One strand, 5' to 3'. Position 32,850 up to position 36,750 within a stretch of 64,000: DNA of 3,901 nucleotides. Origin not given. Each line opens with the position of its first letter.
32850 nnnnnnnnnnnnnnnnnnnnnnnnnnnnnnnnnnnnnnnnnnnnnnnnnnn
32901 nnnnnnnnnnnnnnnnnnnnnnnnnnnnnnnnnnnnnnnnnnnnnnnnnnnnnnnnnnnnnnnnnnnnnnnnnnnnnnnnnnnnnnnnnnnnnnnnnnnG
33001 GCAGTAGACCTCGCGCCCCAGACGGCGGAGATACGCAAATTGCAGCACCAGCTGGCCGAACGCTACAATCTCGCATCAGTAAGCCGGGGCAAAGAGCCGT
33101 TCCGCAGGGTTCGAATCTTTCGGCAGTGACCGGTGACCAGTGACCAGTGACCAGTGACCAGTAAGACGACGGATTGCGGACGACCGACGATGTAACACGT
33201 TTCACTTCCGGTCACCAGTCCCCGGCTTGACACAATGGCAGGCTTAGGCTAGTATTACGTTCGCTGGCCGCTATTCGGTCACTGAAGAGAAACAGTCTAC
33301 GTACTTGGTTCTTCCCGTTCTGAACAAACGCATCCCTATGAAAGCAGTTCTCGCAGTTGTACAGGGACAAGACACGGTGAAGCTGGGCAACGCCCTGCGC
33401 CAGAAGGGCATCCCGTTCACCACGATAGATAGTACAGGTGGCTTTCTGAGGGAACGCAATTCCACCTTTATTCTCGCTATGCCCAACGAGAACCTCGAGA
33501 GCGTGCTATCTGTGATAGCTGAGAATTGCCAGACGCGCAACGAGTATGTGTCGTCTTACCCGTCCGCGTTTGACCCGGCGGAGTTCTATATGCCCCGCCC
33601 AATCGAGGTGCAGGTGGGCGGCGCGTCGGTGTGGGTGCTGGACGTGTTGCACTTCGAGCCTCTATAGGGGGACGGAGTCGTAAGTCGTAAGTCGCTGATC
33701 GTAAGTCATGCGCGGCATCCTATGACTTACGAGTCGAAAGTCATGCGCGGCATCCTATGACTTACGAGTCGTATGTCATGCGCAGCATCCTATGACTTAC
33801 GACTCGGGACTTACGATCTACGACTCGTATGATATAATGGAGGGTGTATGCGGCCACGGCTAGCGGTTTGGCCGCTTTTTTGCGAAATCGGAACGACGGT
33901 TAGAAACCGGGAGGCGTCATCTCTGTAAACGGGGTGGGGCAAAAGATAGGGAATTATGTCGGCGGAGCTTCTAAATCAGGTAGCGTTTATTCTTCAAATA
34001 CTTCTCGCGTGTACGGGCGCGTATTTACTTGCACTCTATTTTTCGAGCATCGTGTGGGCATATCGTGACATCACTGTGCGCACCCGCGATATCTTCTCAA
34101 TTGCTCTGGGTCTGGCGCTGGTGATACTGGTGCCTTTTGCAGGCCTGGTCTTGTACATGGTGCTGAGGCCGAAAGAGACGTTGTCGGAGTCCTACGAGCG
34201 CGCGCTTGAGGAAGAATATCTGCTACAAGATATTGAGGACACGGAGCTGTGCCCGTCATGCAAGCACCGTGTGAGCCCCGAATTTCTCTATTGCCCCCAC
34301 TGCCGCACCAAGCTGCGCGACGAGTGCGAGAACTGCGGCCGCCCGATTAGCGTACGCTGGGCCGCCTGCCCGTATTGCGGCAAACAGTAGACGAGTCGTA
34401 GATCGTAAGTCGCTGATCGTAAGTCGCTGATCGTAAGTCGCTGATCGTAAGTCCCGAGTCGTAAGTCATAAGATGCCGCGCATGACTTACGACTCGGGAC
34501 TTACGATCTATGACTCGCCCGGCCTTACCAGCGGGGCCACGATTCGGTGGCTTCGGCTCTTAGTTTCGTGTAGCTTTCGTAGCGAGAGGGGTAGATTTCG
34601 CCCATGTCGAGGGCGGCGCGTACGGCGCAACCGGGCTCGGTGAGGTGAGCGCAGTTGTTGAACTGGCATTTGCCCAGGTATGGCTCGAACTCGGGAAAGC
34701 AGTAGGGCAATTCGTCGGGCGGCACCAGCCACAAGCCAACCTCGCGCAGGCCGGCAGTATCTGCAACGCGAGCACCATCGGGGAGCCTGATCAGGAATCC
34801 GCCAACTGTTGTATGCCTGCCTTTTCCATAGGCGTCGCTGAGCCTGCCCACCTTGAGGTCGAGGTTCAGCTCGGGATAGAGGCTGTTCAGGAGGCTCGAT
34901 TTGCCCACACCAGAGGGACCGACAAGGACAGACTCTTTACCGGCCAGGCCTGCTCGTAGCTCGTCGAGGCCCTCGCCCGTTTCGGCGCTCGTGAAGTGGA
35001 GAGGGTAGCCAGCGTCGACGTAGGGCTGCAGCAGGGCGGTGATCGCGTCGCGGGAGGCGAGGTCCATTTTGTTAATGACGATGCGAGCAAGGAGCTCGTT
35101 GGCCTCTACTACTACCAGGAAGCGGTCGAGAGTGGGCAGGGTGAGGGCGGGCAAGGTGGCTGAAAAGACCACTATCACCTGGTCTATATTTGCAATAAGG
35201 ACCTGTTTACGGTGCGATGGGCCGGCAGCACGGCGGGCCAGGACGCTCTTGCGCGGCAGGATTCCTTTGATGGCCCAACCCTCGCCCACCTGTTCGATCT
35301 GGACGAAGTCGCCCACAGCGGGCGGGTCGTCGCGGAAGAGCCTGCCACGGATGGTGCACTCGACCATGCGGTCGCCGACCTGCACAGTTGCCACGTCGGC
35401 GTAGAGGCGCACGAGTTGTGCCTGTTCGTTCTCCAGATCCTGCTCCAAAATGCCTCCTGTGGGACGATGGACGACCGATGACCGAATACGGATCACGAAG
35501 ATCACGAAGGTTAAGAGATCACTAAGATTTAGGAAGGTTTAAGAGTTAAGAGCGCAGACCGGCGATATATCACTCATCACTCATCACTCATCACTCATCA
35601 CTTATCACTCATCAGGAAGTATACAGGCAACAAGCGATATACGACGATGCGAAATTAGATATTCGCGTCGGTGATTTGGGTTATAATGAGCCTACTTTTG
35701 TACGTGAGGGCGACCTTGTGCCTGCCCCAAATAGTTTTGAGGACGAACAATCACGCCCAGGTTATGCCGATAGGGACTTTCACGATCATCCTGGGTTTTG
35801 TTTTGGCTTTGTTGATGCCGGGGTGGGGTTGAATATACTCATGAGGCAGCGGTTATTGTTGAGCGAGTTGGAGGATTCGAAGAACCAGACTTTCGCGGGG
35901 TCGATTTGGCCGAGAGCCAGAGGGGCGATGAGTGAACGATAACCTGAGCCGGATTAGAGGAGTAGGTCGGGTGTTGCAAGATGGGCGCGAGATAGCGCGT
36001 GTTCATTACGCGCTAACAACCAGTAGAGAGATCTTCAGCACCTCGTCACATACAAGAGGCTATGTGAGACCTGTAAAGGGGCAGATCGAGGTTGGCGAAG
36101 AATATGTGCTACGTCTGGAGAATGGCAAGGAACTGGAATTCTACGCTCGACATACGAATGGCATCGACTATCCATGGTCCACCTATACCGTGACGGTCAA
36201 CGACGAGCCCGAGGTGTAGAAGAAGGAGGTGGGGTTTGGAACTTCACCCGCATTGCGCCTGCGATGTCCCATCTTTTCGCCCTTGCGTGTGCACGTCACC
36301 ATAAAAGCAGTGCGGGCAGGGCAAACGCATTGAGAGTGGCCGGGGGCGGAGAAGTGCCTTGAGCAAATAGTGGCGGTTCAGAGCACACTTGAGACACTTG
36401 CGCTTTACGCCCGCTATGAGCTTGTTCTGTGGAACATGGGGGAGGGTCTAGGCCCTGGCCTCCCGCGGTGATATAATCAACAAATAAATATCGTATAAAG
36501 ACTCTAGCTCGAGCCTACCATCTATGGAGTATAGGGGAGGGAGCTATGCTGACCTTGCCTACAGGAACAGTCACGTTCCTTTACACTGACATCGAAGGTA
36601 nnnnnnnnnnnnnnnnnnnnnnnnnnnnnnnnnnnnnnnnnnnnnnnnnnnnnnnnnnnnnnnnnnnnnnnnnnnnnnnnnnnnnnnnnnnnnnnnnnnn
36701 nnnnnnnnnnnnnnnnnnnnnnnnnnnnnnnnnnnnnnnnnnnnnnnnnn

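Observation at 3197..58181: Dispersed family of heptad-phased (7, 14 and 35 bp) intergenic repeats, reminiscent of cyanobacterial STRR elements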

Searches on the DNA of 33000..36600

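Call 72: search_rna_families(source=window, start=33000, end=36600, threshold=evalue, max_evalue=1)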
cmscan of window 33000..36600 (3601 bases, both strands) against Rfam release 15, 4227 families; matches with E-value up to 1: 2.
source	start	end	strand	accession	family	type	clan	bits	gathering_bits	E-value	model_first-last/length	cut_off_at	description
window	34447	34503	-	RF00710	mir-44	Gene; miRNA;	-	20.7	54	0.24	1-88/88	no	mir-44 microRNA precursor family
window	34448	34504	+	RF00710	mir-44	Gene; miRNA;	-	20.5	54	0.28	1-88/88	no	mir-44 microRNA precursor family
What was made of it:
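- On Any Rfam RNA family: In 33000-36600 only chance miRNA-hairpin matches, E = 0.24 (call 72).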

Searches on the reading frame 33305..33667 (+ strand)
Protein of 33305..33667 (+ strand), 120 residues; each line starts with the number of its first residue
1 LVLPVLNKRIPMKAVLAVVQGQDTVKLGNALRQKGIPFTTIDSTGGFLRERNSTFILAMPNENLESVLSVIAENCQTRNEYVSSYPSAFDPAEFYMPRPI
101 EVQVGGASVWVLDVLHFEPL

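Call 13: search_protein_families(library=pfam, proteins=[window:33305-33667:+])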
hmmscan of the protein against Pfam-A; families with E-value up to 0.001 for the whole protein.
window:33305-33667:+ (120 aa): 1 family
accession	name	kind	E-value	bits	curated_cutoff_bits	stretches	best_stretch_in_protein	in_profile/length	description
PF06153.16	CdAMP_rec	-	2.5e-30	105.3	27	1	12-118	1-107/109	Cyclic-di-AMP receptor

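Call 51: find_related_loci(query=window:33305-33667:+, collection=metagenome_contigs, flank=3000)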
Query window:33305-33667:+ (120 aa) in metagenome_contigs; peptide patterns used: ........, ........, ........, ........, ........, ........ (x = any residue, [..] = any of these).
302 stretches matched a pattern; 8 encode a relative of the query (tblastn E <= 1e-3); 8 distinct loci.
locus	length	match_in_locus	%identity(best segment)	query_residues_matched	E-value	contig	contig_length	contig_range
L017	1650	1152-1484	98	10-120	2e-76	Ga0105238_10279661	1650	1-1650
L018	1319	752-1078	83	12-120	9e-68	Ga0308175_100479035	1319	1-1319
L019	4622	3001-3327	79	12-120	9e-61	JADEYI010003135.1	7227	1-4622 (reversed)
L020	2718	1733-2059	79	12-120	1e-60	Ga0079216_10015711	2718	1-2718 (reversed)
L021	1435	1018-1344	79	12-120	2e-62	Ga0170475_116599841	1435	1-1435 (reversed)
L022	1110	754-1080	81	12-120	3e-63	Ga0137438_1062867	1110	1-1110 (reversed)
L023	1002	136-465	71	11-120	1e-59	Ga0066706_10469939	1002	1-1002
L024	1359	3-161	94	68-120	4e-33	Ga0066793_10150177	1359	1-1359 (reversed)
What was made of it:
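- Tried and rejected: The protein-based scan gave only 8 short contigs (call 51).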

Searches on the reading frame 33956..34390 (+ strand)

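Call 13: search_protein_families(library=pfam, proteins=[window:33956-34390:+])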
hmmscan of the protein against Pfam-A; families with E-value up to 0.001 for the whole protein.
window:33956-34390:+ (144 aa): 5 families
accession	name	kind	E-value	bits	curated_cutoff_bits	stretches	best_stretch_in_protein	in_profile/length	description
PF12773.13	DZR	-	1.5e-11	44.7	27.3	1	99-142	1-45/45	Double zinc ribbon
PF13248.11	Zn_ribbon_3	-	3.4e-08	33.1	27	1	123-143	4-24/26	zinc-ribbon domain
PF17032.10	Zn_ribbon_15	-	1.6e-07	32.5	28.9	1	94-116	50-72/73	zinc-ribbon family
PF13240.11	Zn_Ribbon_1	-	2.9e-06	27.3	25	0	124-143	2-21/23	zinc-ribbon domain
PF22747.2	Zn_ribbon_DUF2089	-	0.00023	21.7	27.6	0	99-121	1-23/32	DUF2089 zinc ribbon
